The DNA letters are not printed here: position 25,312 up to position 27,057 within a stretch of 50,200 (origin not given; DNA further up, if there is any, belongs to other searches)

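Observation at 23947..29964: Tandem operon of four divergent paralogs (P4-P3-P2-P1) between valS and the yqfC-yqfD sporulation genes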

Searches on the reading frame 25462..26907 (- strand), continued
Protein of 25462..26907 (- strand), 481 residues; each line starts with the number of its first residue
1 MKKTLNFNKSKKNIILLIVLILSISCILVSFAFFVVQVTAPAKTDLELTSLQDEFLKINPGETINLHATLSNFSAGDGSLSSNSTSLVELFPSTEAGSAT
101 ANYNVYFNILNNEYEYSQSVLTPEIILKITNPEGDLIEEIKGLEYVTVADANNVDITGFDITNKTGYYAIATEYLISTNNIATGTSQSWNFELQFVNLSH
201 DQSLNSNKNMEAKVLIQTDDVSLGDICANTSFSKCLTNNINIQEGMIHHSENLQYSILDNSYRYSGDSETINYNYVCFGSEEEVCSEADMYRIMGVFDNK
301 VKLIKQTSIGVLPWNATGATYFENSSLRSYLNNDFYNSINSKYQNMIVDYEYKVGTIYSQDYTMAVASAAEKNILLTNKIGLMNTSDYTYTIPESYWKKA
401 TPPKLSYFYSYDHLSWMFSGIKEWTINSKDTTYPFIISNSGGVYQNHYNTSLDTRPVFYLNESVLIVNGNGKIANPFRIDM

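Call 44: search_protein_families(library=pfam, max_evalue=0.01, proteins=[P0019, P0021, P0022, P0049, P0058, P0079, P0106])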
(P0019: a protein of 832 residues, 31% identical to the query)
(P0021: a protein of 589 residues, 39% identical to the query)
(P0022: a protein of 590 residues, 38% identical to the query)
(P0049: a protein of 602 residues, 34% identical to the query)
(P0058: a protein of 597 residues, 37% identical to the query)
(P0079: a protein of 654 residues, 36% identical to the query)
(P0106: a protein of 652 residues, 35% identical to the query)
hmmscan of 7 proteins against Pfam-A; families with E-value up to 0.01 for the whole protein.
P0019 (832 aa): 0 families

P0021 (589 aa): 1 family
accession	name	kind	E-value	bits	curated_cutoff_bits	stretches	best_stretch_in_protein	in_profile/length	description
PF19789.6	DUF6273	-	0.0018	18.6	23.5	1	416-570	25-171/172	Domain of unknown function (DUF6273)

P0022 (590 aa): 1 family
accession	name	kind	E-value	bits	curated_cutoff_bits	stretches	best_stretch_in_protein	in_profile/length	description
PF19789.6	DUF6273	-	4.2e-05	23.9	23.5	1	417-571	23-171/172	Domain of unknown function (DUF6273)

P0049 (602 aa): 0 families

P0058 (597 aa): 0 families

P0079 (654 aa): 0 families

P0106 (652 aa): 0 families

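Call 55: find_encoding_contigs(protein=P0004, flank=10000, max_places=3)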
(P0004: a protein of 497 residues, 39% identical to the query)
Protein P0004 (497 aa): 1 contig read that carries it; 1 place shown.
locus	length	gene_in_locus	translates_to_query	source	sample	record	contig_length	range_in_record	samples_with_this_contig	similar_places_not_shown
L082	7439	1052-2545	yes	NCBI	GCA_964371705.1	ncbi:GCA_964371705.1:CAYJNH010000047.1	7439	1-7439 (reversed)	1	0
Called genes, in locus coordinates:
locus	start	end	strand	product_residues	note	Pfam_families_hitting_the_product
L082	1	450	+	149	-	?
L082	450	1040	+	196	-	PF00300:His_Phos_1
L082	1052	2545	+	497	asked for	PF19789:DUF6273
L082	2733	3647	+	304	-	PF00318:Ribosomal_S2, PF07498:Rho_N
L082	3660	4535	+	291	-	PF00889:EF_TS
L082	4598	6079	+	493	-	-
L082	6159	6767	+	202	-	PF05175:MTS, PF13489:Methyltransf_23 (weak), PF06325:PrmA, PF13847:Methyltransf_31, PF08242:Methyltransf_12 (weak), PF13649:Methyltransf_25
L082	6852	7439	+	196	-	?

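Call 80: fold_search(model_id=the predicted structure, library=viral)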
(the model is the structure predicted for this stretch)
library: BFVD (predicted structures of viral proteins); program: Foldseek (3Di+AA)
matches with E <= 10: 1448; with E <= 0.001: 33
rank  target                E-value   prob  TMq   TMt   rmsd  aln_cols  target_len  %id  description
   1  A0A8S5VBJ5            4.2e-09  1.00  0.26  0.46   7.2       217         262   16  ATP-binding sugar transporter [Myoviridae sp. ctbEa13]
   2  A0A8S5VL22            3.2e-08  1.00  0.27  0.18  20.8       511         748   10  (no name in the UniProt tables at hand)
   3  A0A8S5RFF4            5.3e-08  1.00  0.25  0.22  26.4       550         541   10  Uncharacterized protein [virus sp. ctQmo6]
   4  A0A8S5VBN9            7.0e-08  1.00  0.23  0.34   8.0       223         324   12  DUF6273 domain-containing protein [Myoviridae sp. ctbEa13]
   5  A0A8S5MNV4            1.4e-07  1.00  0.29  0.64   8.0       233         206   11  DUF6273 domain-containing protein [Myoviridae sp. ctI7W9]
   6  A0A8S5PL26            1.8e-07  1.00  0.25  0.24  17.6       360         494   12  DUF6273 domain-containing protein [Siphoviridae sp. ctOSJ35]
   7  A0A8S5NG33            1.9e-07  1.00  0.29  0.30  22.2       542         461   10  Receptor Binding Protein [Siphoviridae sp. ctHEr2]
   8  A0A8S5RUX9            4.6e-07  1.00  0.25  0.22  46.0       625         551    9  (no name in the UniProt tables at hand)
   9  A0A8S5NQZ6            1.3e-06  1.00  0.27  0.23   6.8       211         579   17  Tail sheath protein [Myoviridae sp. ctj3P51]
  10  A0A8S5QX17            1.5e-06  1.00  0.23  0.19  20.9       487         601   11  Concanavalin A-like lectin/glucanase superfamily protein [Siphoviridae sp. ctcuE16]
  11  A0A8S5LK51            4.7e-06  1.00  0.24  0.30  12.8       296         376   12  DUF6273 domain-containing protein [Siphoviridae sp. ctnhN1]
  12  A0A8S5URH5            8.7e-06  1.00  0.24  0.34  11.6       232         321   11  Uncharacterized protein [Myoviridae sp. ctsIb3]
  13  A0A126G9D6            1.7e-05  0.99  0.13  0.19  13.9       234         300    7  (no name in the UniProt tables at hand)
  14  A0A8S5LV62            2.1e-05  1.00  0.28  0.32  13.2       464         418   10  Uncharacterized protein [Siphoviridae sp. ctFn287]
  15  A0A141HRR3            2.4e-05  1.00  0.30  0.10   9.8       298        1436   13  (no name in the UniProt tables at hand)
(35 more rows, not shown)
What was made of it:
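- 25462..26907 (-): P2: N-module plus class-1 DUF6273 head (481 aa); the protein that was modelled. Phage DUF6273 and receptor-binding proteins, E down to 4e-9 (call 80).
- On Pfam DUF6273 (PF19789): Several top viral hits are annotated as DUF6273 proteins (call 80).
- It also matches 33 viral proteins at E<=1e-3, led by phage DUF6273 and receptor-binding proteins (call 80). The head's best structural neighbours in the viral library are gut-phage DUF6273 and receptor-binding proteins, with E from 4e-9 to 1e-6 (call 80).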

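Call 83: list_cluster_members(proteins=[P0004, P0006, P0029, P0052, P0058, P0065, P0077, P0106, P0111, P0118])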
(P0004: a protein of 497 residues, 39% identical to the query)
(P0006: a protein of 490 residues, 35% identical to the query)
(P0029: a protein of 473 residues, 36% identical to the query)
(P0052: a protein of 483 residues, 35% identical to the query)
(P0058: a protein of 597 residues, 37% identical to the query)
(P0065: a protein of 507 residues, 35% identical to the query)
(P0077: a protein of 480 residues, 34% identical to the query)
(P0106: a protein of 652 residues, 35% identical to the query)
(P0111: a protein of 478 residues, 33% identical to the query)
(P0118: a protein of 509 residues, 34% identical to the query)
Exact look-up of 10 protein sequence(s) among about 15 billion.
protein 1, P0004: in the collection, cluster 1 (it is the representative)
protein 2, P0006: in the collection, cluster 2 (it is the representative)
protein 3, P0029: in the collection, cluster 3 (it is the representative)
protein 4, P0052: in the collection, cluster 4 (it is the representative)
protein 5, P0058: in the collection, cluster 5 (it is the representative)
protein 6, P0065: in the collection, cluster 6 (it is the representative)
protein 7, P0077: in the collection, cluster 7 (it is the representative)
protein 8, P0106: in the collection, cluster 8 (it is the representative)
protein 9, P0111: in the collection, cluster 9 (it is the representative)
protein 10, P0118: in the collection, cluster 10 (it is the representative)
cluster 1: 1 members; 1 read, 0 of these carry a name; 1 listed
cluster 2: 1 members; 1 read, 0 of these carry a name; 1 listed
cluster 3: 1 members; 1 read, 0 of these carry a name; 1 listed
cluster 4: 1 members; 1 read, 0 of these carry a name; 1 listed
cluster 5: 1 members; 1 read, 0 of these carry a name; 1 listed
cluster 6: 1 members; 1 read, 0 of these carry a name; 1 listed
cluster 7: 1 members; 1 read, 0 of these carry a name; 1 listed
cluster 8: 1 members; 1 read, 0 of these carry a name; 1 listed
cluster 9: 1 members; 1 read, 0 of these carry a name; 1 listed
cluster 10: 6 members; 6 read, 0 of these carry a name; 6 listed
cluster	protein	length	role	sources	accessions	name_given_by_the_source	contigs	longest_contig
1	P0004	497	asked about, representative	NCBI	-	-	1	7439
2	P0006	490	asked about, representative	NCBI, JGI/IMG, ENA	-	-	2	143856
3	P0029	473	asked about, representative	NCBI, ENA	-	-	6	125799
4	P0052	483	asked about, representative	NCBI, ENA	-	-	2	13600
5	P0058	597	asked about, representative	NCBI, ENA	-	-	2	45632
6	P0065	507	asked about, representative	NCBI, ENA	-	-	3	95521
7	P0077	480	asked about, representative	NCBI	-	-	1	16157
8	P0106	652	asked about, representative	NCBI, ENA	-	-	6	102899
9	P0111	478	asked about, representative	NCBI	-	-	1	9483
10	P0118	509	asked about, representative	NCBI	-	-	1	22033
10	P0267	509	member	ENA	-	-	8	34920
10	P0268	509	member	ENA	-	-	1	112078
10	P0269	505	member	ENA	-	-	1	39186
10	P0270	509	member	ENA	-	-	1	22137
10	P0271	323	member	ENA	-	-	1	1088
